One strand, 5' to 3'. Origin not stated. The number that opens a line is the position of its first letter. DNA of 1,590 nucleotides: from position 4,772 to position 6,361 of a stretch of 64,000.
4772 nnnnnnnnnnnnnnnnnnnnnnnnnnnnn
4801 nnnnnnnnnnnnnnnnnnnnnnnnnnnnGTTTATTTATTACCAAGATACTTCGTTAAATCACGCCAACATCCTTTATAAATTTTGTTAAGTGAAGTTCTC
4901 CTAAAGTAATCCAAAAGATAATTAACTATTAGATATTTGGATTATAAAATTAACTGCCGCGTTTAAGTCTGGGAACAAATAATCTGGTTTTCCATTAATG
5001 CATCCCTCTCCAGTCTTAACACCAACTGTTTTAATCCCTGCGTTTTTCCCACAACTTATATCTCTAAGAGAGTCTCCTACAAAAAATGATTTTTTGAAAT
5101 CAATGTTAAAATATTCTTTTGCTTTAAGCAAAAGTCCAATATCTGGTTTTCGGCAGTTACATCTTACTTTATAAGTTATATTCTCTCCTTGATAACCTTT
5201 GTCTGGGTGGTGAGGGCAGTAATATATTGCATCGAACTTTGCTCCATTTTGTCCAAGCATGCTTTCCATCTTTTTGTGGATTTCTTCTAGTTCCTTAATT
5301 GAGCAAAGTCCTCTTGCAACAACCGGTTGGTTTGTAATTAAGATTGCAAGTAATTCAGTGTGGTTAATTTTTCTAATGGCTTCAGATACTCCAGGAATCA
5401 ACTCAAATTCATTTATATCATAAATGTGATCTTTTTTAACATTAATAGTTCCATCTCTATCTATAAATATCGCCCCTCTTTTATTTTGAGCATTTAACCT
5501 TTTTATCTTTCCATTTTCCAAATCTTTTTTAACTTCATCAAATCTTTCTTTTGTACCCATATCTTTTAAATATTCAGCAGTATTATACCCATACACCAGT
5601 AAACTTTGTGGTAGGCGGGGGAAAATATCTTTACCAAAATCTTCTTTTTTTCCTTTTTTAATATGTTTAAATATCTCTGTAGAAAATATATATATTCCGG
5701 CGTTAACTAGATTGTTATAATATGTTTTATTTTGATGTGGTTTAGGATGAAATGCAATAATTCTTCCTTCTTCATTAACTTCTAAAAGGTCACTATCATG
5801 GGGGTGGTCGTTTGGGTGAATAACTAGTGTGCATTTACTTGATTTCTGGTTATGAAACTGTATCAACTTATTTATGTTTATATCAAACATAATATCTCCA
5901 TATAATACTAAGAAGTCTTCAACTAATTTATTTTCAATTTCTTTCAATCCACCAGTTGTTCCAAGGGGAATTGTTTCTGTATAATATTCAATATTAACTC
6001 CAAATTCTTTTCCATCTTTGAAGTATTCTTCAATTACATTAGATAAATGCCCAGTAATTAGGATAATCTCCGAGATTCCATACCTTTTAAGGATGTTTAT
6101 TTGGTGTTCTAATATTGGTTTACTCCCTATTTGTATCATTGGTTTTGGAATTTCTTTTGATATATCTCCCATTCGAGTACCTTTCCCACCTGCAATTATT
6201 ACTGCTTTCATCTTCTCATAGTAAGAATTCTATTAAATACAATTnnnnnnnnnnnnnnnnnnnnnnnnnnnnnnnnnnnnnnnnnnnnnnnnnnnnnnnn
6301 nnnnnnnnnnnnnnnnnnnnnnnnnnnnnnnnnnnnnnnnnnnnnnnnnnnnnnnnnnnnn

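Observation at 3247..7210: Complete nucleotide-activated D-glycero-D-manno-heptose pathway in an archaeon, with an unusual HddC-GmhB fusion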

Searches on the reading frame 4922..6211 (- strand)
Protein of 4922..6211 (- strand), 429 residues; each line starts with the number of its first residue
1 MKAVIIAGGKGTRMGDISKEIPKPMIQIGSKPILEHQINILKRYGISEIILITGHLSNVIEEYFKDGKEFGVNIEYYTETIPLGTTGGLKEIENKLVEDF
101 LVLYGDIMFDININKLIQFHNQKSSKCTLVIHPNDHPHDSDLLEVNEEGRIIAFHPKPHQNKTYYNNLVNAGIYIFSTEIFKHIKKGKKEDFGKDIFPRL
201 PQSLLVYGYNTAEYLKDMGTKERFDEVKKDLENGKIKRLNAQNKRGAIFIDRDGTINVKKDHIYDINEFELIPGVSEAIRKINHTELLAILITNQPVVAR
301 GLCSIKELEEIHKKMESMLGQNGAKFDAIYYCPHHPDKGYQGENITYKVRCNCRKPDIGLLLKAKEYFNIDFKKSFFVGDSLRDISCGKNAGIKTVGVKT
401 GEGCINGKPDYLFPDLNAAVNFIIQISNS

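Call 3: search_protein_families(library=pfam, proteins=[window:4922-6211:-])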
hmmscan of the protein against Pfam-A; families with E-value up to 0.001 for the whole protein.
window:4922-6211:- (429 aa): 7 families
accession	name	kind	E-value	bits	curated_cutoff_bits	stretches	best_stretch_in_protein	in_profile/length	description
PF00483.29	NTP_transferase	-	4.1e-40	138.4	21.2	1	2-232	1-243/245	Nucleotidyl transferase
PF12804.13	NTP_transf_3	-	8.6e-13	49.2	27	1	3-136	1-127/160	MobA-like NTP transferase domain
PF13242.12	Hydrolase_like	-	4.2e-11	43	22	1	353-416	2-72/75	HAD-hyrolase-like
PF13419.12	HAD_2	-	1.3e-09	38.9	23.8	1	349-398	129-178/178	Haloacid dehalogenase-like hydrolase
PF08645.17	PNK3P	-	4.7e-07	30.1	22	1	251-381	6-126/161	Polynucleotide kinase 3 phosphatase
PF00702.32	Hydrolase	-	0.00011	23.1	26.4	0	225-392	48-191/191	haloacid dehalogenase-like hydrolase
PF01128.25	IspD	-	0.00021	21.5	27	1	2-54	2-51/221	2-C-methyl-D-erythritol 4-phosphate cytidylyltransferase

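Call 4: search_protein_families(library=ncbifam, proteins=[window:4922-6211:-])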
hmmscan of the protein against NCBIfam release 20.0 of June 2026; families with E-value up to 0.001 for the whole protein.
window:4922-6211:- (429 aa): 60 families (the best 25 are shown)
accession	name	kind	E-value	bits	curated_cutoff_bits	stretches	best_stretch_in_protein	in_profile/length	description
NF052502.1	man1P_GTase_Rv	exception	3.2e-51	174.3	440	1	2-257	2-256/352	mannose-1-phosphate guanylyltransferase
NF006506.0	PRK08942.1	equivalog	3.4e-47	160.3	178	1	246-404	4-153/182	D-glycero-beta-D-manno-heptose 1,7-bisphosphate 7-phosphatase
TIGR03992.1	Arch_glmU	subfamily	1.3e-39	136.2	292.1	1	1-188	1-180/393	bifunctional sugar-1-phosphate nucleotidylyltransferase/acetyltransferase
TIGR00213.1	GmhB_yaeD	subfamily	3.1e-38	131.2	149.6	1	247-396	3-148/176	D-glycero-beta-D-manno-heptose 1,7-bisphosphate 7-phosphatase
NF045761.1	NAMPUrTaseMurU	equivalog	6.2e-37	127.6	250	1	1-228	1-224/226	N-acetylmuramate alpha-1-phosphate uridylyltransferase MurU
TIGR01656.1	Histidinol-ppas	subfamily_domain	4.4e-35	120.8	84.15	1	247-396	2-143/149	histidinol-phosphate phosphatase domain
NF049965.1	GlMnHpPGnyltfHddC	equivalog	1.7e-32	112.9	300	1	1-220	1-210/221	D-glycero-D-manno-heptose 1-phosphate guanosyltransferase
NF050049.1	HBPPhtaseGmhB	domain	3.7e-32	111.5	250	1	244-398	2-143/171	D-glycero-alpha-D-manno-heptose-1,7-bisphosphate 7-phosphatase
TIGR01662.1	HAD-SF-IIIA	subfamily_domain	7.8e-31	107.1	44.6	1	247-400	2-140/141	HAD-IIIA family hydrolase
NF041313.1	UDPGP_AglF_Halo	equivalog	1.5e-30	106.3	400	1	1-191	1-189/234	UTP--glucose-1-phosphate uridylyltransferase AglF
TIGR02623.1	G1P_cyt_trans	equivalog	1.3e-28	100.2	300.25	2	1-66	1-66/255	glucose-1-phosphate cytidylyltransferase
TIGR02091.1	glgC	equivalog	1.6e-28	99.8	424.9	1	3-251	3-278/364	glucose-1-phosphate adenylyltransferase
NF005264.0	PRK06769.1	equivalog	8.2e-25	87.6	217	1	244-404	3-142/175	HAD-IIIA family hydrolase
NF041173.1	Sug_nt_acttase_Thmprot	equivalog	2.7e-24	85.9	600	1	1-191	1-183/405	bifunctional sugar-1-phosphate nucleotidylyltransferase/acetyltransferase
NF003670.0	PRK05293.1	equivalog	6e-24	84.7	470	2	94-249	115-275/382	glucose-1-phosphate adenylyltransferase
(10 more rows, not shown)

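Call 8: find_homologous_proteins(query=window:4922-6211:-)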
Query window:4922-6211:- (429 aa): 7997 proteins with E <= 0.001 among 8000 candidates; the best 120 are listed.
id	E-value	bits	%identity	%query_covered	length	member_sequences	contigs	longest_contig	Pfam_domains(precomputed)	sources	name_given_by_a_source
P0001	4.2e-289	977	100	100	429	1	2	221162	PF00483.30,PF13419.13,PF08645.18,PF13242.13,PF12804.14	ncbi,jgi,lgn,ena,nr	ncbi:D,D-heptose 1,7-bisphosphate phosphatase [Candidatus Woesearchaeota archaeon CG_4_10_14_0_2_um_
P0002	1.7e-188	645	64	99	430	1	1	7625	PF00483.30,PF13419.13,PF00702.33,PF08645.18,PF13242.13,PF12804.14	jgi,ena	-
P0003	5.2e-186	637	65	99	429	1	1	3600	PF00483.30,PF13419.13,PF08645.18,PF13242.13,PF12804.14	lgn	-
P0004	2.5e-185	635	63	99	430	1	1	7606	PF00483.30,PF13419.13,PF00702.33,PF08645.18,PF13242.13,PF12804.14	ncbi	-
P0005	4.5e-185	634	64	99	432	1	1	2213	PF00483.30,PF13419.13,PF00702.33,PF08645.18,PF13242.13,PF12804.14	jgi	jgi:D,D-heptose 1,7-bisphosphate phosphatase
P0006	3.7e-184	631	64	99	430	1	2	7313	PF00483.30,PF13419.13,PF00702.33,PF08645.18,PF13242.13,PF12804.14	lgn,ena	-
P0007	1.2e-183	629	64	99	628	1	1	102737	PF00483.30,PF13419.13,PF00702.33,PF00485.25,PF08645.18,PF13242.13,PF12804.14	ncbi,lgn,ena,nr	ncbi:MAG: HAD-IIIA family hydrolase [Nanoarchaeota archaeon]|nr:HAD-IIIA family hydrolase [Nanoarcha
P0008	4.3e-183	627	64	99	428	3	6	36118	PF00483.30,PF13419.13,PF08645.18,PF13242.13,PF12804.14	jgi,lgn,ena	-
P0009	1.1e-180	619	63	99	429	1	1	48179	PF00483.30,PF13419.13,PF00702.33,PF08645.18,PF13242.13,PF12804.14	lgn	-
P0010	9.2e-180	616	62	99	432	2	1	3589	PF00483.30,PF13419.13,PF08645.18,PF13242.13,PF12804.14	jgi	-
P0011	9.6e-180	616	62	99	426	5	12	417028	PF00483.30,PF13419.13,PF08645.18,PF13242.13,PF12804.14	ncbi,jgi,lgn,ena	-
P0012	3.9e-179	614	61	100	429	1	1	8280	PF00483.30,PF13419.13,PF00702.33,PF08645.18,PF13242.13,PF12804.14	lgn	-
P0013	8.2e-179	613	62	99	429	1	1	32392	PF00483.30,PF13419.13,PF08645.18,PF13242.13,PF12804.14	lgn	-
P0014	5.4e-178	610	62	99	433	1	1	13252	PF00483.30,PF13419.13,PF08645.18,PF13242.13,PF12804.14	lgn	-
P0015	6.1e-178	610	61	99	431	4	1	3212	PF00483.30,PF13419.13,PF00702.33,PF08645.18,PF13242.13,PF12804.14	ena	-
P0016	9.6e-178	610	62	99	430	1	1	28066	PF00483.30,PF13419.13,PF13242.13,PF12804.14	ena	-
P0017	7.2e-177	607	62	99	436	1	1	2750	PF00483.30,PF13419.13,PF00702.33,PF08645.18,PF13242.13,PF12804.14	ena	-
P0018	3.5e-176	604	61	99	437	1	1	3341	PF00483.30,PF13419.13,PF08645.18,PF13242.13,PF12804.14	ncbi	-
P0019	1.4e-175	602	61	99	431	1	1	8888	PF00483.30,PF13419.13,PF00702.33,PF08645.18,PF13242.13,PF12804.14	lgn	-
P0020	2.3e-175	602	61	99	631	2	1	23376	PF00483.30,PF13419.13,PF00485.25,PF08645.18,PF13242.13,PF12804.14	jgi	-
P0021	6.6e-175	600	61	99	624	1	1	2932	PF00483.30,PF13419.13,PF00485.25,PF13242.13,PF12804.14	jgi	jgi:histidinol-phosphate phosphatase family protein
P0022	8.5e-175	600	61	99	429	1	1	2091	PF00483.30,PF13419.13,PF00702.33,PF08645.18,PF13242.13,PF12804.14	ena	-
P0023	1.3e-174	599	62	99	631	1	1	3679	PF00483.30,PF13419.13,PF00485.25,PF08645.18,PF13242.13,PF12804.14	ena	-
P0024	1.7e-174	599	58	99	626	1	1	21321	PF00483.30,PF13419.13,PF00485.25,PF13242.13,PF12804.14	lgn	-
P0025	2.6e-174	598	59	99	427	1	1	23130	PF00483.30,PF13419.13,PF08645.18,PF13242.13,PF12804.14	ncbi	-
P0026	3.2e-174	598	59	99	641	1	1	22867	PF00483.30,PF13419.13,PF00485.25,PF08645.18,PF13242.13,PF12804.14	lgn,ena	-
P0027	3.3e-174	598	59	99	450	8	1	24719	PF00483.30,PF13419.13,PF00702.33,PF08645.18,PF13242.13,PF12804.14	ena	-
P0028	5.2e-174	597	60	99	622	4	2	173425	PF00483.30,PF13419.13,PF00702.33,PF00485.25,PF08645.18,PF13242.13,PF12804.14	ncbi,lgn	ncbi:MAG: HAD-IIIA family hydrolase [Candidatus Woesearchaeota archaeon]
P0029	7.1e-174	597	57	100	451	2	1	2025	PF00483.30,PF13419.13,PF00702.33,PF08645.18,PF13242.13,PF12804.14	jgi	-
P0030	8.6e-174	597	59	99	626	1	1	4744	PF00483.30,PF13419.13,PF00485.25,PF13242.13,PF12804.14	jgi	jgi:D,D-heptose 1,7-bisphosphate phosphatase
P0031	6.1e-173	594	60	100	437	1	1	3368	PF00483.30,PF13419.13,PF00702.33,PF08645.18,PF13242.13,PF12804.14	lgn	-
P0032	7.9e-173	593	59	99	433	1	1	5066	PF00483.30,PF13419.13,PF08645.18,PF13242.13,PF12804.14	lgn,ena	-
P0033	2.5e-172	592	59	99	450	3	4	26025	PF00483.30,PF13419.13,PF00702.33,PF13242.13,PF12804.14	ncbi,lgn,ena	-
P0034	3.5e-172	591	59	99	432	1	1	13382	PF00483.30,PF13419.13,PF08645.18,PF13242.13,PF12804.14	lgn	-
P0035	6.2e-172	590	59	99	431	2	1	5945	PF00483.30,PF13419.13,PF08645.18,PF13242.13,PF12804.14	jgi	-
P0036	8.7e-172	590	59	99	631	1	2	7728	PF00483.30,PF13419.13,PF08645.18,PF13242.13,PF12804.14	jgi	-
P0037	1.0e-171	590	59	99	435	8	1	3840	PF00483.30,PF13419.13,PF08645.18,PF13242.13,PF12804.14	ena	-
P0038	1.5e-171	589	60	99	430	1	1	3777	PF00483.30,PF13419.13,PF08645.18,PF13242.13,PF12804.14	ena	-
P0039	1.6e-171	589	59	100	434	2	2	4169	PF00483.30,PF13419.13,PF08645.18,PF13242.13,PF12804.14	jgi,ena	-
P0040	2.0e-171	589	58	99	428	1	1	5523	PF00483.30,PF13419.13,PF08645.18,PF13242.13,PF12804.14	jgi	-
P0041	4.6e-171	588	62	96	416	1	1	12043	PF00483.30,PF13419.13,PF00702.33,PF08645.18,PF13242.13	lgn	-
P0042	9.1e-171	587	58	99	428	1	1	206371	PF00483.30,PF13419.13,PF08645.18,PF13242.13,PF12804.14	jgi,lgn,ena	-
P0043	1.0e-170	586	59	99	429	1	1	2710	PF00483.30,PF13419.13,PF08645.18,PF13242.13,PF12804.14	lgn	-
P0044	1.1e-170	586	59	99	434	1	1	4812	PF00483.30,PF13419.13,PF08645.18,PF13242.13,PF12804.14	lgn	-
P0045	3.6e-170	585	58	100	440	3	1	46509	PF00483.30,PF13419.13,PF13242.13,PF12804.14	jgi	-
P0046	4.2e-170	584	59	99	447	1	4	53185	PF00483.30,PF13419.13,PF08645.18,PF13242.13,PF12804.14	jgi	-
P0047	5.2e-170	584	61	99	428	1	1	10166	PF00483.30,PF13419.13,PF08645.18,PF13242.13,PF12804.14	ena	-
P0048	6.6e-170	584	59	99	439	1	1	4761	PF00483.30,PF13419.13,PF08645.18,PF13242.13,PF12804.14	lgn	-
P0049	6.9e-170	584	59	99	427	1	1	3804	PF00483.30,PF13419.13,PF08645.18,PF13242.13,PF12804.14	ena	-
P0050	7.5e-170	584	56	99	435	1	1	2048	PF00483.30,PF13419.13,PF08645.18,PF13242.13,PF12804.14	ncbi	-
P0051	1.6e-169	583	58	99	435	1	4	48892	PF00483.30,PF13419.13,PF00702.33,PF13242.13,PF12804.14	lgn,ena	-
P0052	1.9e-169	582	57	99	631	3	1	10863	PF00483.30,PF13419.13,PF01656.30,PF00485.25,PF13242.13,PF12804.14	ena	-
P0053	2.3e-169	582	59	99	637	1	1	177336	PF00483.30,PF13419.13,PF00702.33,PF00485.25,PF08645.18,PF13242.13,PF12804.14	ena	-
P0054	3.5e-169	581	56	99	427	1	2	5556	PF00483.30,PF13419.13,PF13242.13,PF12804.14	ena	-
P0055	4.6e-169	581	58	99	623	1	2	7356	PF00483.30,PF13419.13,PF00485.25,PF08645.18,PF13242.13,PF12804.14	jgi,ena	-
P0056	8.8e-169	580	60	99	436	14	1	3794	PF00483.30,PF13419.13,PF08645.18,PF13242.13,PF12804.14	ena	-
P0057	8.8e-169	580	58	99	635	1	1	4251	PF00483.30,PF13419.13,PF08645.18,PF13242.13,PF12804.14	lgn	-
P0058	4.1e-168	578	59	99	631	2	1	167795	PF00483.30,PF13419.13,PF00702.33,PF00485.25,PF08645.18,PF13242.13,PF12804.14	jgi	-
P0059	5.4e-168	578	58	100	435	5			PF00483.30,PF13419.13,PF08645.18,PF13242.13,PF12804.14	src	-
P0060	6.0e-168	577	58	99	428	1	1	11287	PF00483.30,PF13419.13,PF08645.18,PF13242.13,PF12804.14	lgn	-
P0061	6.8e-168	577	58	100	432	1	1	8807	PF00483.30,PF13419.13,PF00702.33,PF08645.18,PF13242.13,PF12804.14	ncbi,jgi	-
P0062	1.3e-167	576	56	100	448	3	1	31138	PF00483.30,PF13419.13,PF08645.18,PF13242.13,PF12804.14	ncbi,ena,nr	ncbi:MAG: D,D-heptose 1,7-bisphosphate phosphatase [Planctomycetota bacterium]|nr:MAG: D,D-heptose 1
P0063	3.5e-167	575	59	99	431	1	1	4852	PF00483.30,PF13419.13,PF08645.18,PF13242.13,PF12804.14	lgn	-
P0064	4.7e-167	574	60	98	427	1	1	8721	PF00483.30,PF13419.13,PF08645.18,PF13242.13,PF12804.14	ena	-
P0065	9.1e-167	573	58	100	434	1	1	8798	PF00483.30,PF13419.13,PF08645.18,PF13242.13,PF12804.14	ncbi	ncbi:MAG: HAD-IIIA family hydrolase [Candidatus Diapherotrites archaeon]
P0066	1.2e-166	573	58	99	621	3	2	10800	PF00483.30,PF13419.13,PF00485.25,PF08645.18,PF13242.13,PF12804.14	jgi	jgi:D,D-heptose 1,7-bisphosphate phosphatase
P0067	7.4e-166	570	58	99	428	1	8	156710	PF00483.30,PF13419.13,PF08645.18,PF13242.13,PF12804.14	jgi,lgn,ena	jgi:D,D-heptose 1,7-bisphosphate phosphatase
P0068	7.5e-166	570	57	99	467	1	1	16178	PF00483.30,PF13419.13,PF00702.33,PF08645.18,PF13242.13,PF12804.14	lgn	-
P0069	1.1e-165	570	58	98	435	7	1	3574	PF00483.30,PF13419.13,PF00702.33,PF08645.18,PF13242.13,PF12804.14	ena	-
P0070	3.7e-165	568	60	94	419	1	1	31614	PF00483.30,PF13419.13,PF08645.18,PF13242.13,PF12804.14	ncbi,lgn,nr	ncbi:MAG: HAD-IIIA family hydrolase [bacterium]|nr:HAD-IIIA family hydrolase [bacterium]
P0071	3.7e-165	568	57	99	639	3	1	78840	PF00483.30,PF13419.13,PF00702.33,PF00485.25,PF08645.18,PF13242.13,PF12804.14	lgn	-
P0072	4.1e-165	568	58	99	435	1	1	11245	PF00483.30,PF13419.13,PF08645.18,PF13242.13,PF12804.14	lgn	-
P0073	4.2e-165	568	57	99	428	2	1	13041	PF00483.30,PF13419.13,PF08645.18,PF13242.13,PF12804.14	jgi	jgi:D,D-heptose 1,7-bisphosphate phosphatase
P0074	1.0e-164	567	57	100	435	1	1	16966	PF00483.30,PF13419.13,PF08645.18,PF13242.13,PF12804.14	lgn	-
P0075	1.2e-164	566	58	98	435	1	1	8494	PF00483.30,PF13419.13,PF00702.33,PF08645.18,PF13242.13,PF12804.14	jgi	-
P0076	1.5e-164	566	55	100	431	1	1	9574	PF00483.30,PF13419.13,PF08645.18,PF13242.13,PF12804.14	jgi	-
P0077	3.3e-164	565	56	99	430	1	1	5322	PF00483.30,PF13419.13,PF00702.33,PF13242.13,PF12804.14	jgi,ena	-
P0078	4.5e-164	565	57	99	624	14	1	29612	PF00483.30,PF13419.13,PF00485.25,PF08645.18,PF13242.13,PF12804.14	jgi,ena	-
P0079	6.3e-164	564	56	99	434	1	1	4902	PF00483.30,PF13419.13,PF08645.18,PF13242.13,PF12804.14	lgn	-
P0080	6.7e-164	564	55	100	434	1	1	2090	PF00483.30,PF13419.13,PF08645.18,PF13242.13,PF12804.14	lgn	-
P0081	7.5e-164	564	57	99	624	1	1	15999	PF00483.30,PF13419.13,PF00702.33,PF00485.25,PF08645.18,PF13242.13,PF12804.14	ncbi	-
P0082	7.8e-164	564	56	99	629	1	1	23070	PF00483.30,PF13419.13,PF00485.25,PF13242.13,PF12804.14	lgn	-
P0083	8.2e-164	564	57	99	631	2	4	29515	PF00483.30,PF13419.13,PF00485.25,PF08645.18,PF13242.13,PF12804.14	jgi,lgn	-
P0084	1.4e-163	563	58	98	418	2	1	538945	PF00483.30,PF13419.13,PF08645.18,PF13242.13,PF12804.14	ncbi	-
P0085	1.9e-163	562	56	99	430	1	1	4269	PF00483.30,PF13419.13,PF08645.18,PF13242.13,PF12804.14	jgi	jgi:histidinol-phosphate phosphatase family protein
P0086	3.3e-163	562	56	99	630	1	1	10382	PF00483.30,PF13419.13,PF00485.25,PF13242.13,PF12804.14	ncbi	-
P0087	4.1e-163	561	58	99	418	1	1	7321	PF00483.30,PF13419.13,PF00702.33,PF08645.18,PF13242.13,PF12804.14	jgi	jgi:histidinol-phosphate phosphatase family protein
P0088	7.2e-163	561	59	96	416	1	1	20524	PF00483.30,PF13419.13,PF08645.18,PF13242.13,PF12804.14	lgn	-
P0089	9.4e-163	560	58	99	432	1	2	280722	PF00483.30,PF13419.13,PF08645.18,PF13242.13,PF12804.14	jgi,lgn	-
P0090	1.0e-162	560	56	99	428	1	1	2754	PF00483.30,PF08645.18,PF13242.13,PF12804.14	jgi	-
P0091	1.2e-162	560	56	99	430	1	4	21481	PF00483.30,PF13419.13,PF13242.13,PF12804.14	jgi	-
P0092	2.7e-162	559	56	99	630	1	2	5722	PF00483.30,PF13419.13,PF00702.33,PF00485.25,PF08645.18,PF13242.13,PF12804.14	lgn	-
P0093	3.1e-162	559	55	99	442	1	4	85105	PF00483.30,PF13242.13,PF12804.14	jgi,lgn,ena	jgi:mannose-1-phosphate guanylyltransferase / phosphomannomutase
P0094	5.2e-162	558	56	100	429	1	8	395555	PF00483.30,PF13419.13,PF13242.13,PF12804.14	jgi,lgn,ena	-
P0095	6.2e-162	558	55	99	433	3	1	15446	PF00483.30,PF13419.13,PF13242.13,PF12804.14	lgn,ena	-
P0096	7.1e-162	557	58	99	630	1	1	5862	PF00483.30,PF13419.13,PF01128.26,PF00485.25,PF08645.18,PF13242.13,PF12804.14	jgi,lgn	-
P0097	8.5e-162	557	59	99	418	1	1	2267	PF00483.30,PF13419.13,PF08645.18,PF13242.13,PF12804.14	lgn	-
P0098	1.4e-161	556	56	99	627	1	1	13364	PF00483.30,PF13419.13,PF00485.25,PF08645.18,PF13242.13,PF12804.14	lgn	-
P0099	1.5e-161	556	55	100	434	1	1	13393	PF00483.30,PF13419.13,PF08645.18,PF13242.13,PF12804.14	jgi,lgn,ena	-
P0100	2.2e-161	556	57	99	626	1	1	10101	PF00483.30,PF13419.13,PF00702.33,PF00485.25,PF08645.18,PF13242.13,PF12804.14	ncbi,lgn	-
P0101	2.5e-161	556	56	99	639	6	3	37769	PF00483.30,PF13419.13,PF00485.25,PF08645.18,PF13242.13,PF12804.14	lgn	-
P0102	2.5e-161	556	53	99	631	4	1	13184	PF00483.30,PF13419.13,PF00485.25,PF13238.13,PF13242.13,PF12804.14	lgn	-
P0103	2.9e-161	555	56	100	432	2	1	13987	PF00483.30,PF13419.13,PF08645.18,PF13242.13,PF12804.14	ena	-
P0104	5.2e-161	554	57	99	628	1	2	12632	PF00483.30,PF13419.13,PF00485.25,PF08645.18,PF13242.13,PF12804.14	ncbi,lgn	-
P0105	9.2e-161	554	58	99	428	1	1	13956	PF00483.30,PF13419.13,PF00702.33,PF08645.18,PF13242.13,PF12804.14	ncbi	-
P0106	1.2e-160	553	55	99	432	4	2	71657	PF00483.30,PF13419.13,PF00702.33,PF08645.18,PF13242.13,PF12804.14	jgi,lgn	jgi:D,D-heptose 1,7-bisphosphate phosphatase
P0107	1.8e-160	553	54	99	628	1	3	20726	PF00483.30,PF13419.13,PF00702.33,PF00485.25,PF08645.18,PF13242.13,PF12804.14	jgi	jgi:D,D-heptose 1,7-bisphosphate phosphatase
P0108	2.4e-160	552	54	100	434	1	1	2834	PF00483.30,PF13419.13,PF08645.18,PF13242.13,PF12804.14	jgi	jgi:mannose-1-phosphate guanylyltransferase / phosphomannomutase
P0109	3.6e-160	552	56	99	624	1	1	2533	PF00483.30,PF13419.13,PF00702.33,PF00485.25,PF08645.18,PF13242.13,PF12804.14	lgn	-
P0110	5.4e-160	551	56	99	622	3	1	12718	PF00483.30,PF13419.13,PF00702.33,PF00485.25,PF08645.18,PF13242.13,PF12804.14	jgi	jgi:histidinol-phosphate phosphatase family protein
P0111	8.5e-160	550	57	99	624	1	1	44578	PF00483.30,PF13419.13,PF00702.33,PF00485.25,PF08645.18,PF13242.13,PF12804.14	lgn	-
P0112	1.8e-159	549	56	99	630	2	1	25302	PF00483.30,PF13419.13,PF00702.33,PF00485.25,PF13242.13,PF12804.14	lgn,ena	-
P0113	1.8e-159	549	57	99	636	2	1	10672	PF00483.30,PF13419.13,PF00702.33,PF00485.25,PF08645.18,PF13242.13,PF12804.14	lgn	-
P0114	2.2e-159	549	56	100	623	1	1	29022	PF00483.30,PF13419.13,PF00702.33,PF00485.25,PF13238.13,PF08645.18,PF13242.13,PF12804.14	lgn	-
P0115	2.6e-159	549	58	99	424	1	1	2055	PF00483.30,PF13419.13,PF08645.18,PF13242.13,PF12804.14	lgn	-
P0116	3.1e-159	549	56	99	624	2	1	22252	PF00483.30,PF13419.13,PF00702.33,PF00485.25,PF13238.13,PF08645.18,PF13242.13,PF12804.14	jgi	jgi:histidinol-phosphate phosphatase family protein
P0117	3.9e-159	548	56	99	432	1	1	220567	PF00483.30,PF13419.13,PF08645.18,PF13242.13,PF12804.14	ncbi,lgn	-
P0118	4.4e-159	548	57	99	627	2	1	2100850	PF00483.30,PF13419.13,PF00702.33,PF00485.25,PF08645.18,PF13242.13,PF12804.14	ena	-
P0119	4.8e-159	548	56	99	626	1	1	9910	PF00483.30,PF13419.13,PF00702.33,PF00485.25,PF08645.18,PF13242.13,PF12804.14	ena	-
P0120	4.8e-159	548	57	99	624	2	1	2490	PF00483.30,PF13419.13,PF00702.33,PF00485.25,PF08645.18,PF13242.13,PF12804.14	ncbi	-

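Call 10: search_solved_structures(query=window:4922-6211:-, max_evalue=0.00001)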
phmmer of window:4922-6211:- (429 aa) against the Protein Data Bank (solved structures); distinct sequences matched with E-value up to 0.00001: 75 (the best 60 are shown).
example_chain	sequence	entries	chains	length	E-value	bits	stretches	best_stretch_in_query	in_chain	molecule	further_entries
8x7s_B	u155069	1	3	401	1.2e-37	133.2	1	1-240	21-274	UTP--glucose-1-phosphate uridylyltransferase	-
2gmw_A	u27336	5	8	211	1.8e-32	116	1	246-402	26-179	D,D-heptose 1,7-bisphosphate phosphatase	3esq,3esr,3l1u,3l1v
3l8e_A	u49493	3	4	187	2.1e-32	115.8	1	247-402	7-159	D,D-heptose 1,7-bisphosphate phosphatase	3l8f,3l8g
8yre_D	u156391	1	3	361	2.3e-26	95.9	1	1-220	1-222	Mannose-1-phosphate guanylyltransferase 1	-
7x8j_A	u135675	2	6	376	2.5e-26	95.8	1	1-220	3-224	Mannose-1-phosphate guanylyltransferase 1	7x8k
7d72_K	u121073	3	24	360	2.7e-26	95.7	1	1-222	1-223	Mannose-1-phosphate guanyltransferase beta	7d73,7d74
7whr_B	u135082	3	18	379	3.7e-23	85.4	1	1-221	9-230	Nucleotidyl transferase family protein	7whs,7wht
4pnh_A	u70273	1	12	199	1.6e-22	83.3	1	246-403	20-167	D,D-heptose 1,7-bisphosphate phosphatase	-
3l8h_A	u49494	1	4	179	2.6e-20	76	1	248-403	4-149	Putative haloacid dehalogenase-like hydrolase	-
3hl3_A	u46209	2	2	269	1.7e-18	70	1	1-193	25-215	Glucose-1-phosphate thymidylyltransferase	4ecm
2o2x_A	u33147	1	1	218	8.4e-18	67.7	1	247-405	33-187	hypothetical protein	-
4y7t_A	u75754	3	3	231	9.4e-18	67.6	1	1-138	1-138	Nucleotidyl transferase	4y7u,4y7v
5xhw_A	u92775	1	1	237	4.3e-17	65.4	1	3-224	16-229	Putative 6-deoxy-D-mannoheptose pathway protein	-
1tzf_A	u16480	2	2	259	2.1e-16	63.1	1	2-65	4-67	Glucose-1-phosphate cytidylyltransferase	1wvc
8hhd_A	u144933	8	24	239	2.3e-16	63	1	1-187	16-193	Nucleotidyl transferase | N-acetylmuramate alpha-1-phosphate uridylyltransferase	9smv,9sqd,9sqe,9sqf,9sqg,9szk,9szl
2fpr_A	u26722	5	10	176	2.5e-10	43.1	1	246-394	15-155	Histidine biosynthesis bifunctional protein hisB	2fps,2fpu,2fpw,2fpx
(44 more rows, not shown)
